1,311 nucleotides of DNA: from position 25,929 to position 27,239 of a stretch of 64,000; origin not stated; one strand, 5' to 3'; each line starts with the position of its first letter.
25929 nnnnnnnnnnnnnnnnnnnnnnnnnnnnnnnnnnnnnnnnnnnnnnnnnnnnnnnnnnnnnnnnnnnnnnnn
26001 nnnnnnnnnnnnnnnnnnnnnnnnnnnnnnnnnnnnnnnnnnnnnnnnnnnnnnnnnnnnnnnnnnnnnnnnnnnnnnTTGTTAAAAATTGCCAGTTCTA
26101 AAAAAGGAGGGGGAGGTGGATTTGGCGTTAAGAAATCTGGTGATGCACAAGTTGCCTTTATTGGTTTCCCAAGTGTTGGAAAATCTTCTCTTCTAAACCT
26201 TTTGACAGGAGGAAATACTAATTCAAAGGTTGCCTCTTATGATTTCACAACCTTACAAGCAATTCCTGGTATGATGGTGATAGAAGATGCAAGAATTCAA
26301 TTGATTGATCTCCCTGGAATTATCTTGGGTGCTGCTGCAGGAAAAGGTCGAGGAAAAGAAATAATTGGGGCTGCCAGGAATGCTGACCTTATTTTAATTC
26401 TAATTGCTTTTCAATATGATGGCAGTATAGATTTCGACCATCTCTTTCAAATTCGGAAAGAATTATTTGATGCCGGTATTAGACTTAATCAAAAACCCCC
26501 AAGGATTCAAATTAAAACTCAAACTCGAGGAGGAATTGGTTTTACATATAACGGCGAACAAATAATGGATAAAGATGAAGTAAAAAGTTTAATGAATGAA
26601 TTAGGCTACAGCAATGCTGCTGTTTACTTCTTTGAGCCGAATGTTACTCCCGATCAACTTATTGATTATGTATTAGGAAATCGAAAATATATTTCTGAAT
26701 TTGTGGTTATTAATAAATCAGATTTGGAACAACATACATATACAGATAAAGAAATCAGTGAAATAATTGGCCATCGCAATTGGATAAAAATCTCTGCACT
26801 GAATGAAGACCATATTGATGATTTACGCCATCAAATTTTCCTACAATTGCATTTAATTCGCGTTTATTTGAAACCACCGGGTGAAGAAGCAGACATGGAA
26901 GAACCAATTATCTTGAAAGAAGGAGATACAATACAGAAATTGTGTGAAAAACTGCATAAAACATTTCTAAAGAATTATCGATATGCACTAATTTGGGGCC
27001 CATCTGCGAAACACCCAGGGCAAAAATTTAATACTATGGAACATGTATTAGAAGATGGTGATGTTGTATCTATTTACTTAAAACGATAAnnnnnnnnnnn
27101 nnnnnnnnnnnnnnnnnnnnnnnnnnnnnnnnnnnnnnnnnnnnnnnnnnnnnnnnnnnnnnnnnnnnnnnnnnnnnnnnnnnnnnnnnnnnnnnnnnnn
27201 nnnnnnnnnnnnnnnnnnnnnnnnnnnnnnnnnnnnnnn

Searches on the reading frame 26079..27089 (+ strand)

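Call 49: search_protein_families(library=pfam, proteins=[window:26079-27089:+], max_evalue=0.001)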
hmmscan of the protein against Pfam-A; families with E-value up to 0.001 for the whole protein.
window:26079-27089:+ (336 aa): 7 families
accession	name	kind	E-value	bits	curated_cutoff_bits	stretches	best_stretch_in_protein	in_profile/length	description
PF01926.29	MMR_HSR1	-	2.7e-20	73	21.9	1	24-133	1-100/113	50S ribosome-binding GTPase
PF16897.10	MMR_HSR1_Xtn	-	2.5e-19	69.7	35.2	1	150-259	1-106/106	C-terminal region of MMR_HSR1 domain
PF02824.27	TGS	-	6.9e-13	48.9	22.2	1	260-332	1-58/60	TGS domain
PF02421.24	FeoB_N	-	3.5e-09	36.8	27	1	24-81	2-57/156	Ferrous iron transport protein B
PF00350.29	Dynamin_N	-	5.1e-05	23.8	27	0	25-46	1-22/168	Dynamin family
PF03193.22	RsgA_GTPase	-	0.00038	20.8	30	0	23-50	107-133/174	RsgA GTPase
PF09439.16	SRPRB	-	0.00061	19.7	25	0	24-80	5-55/178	Signal recognition particle receptor beta subunit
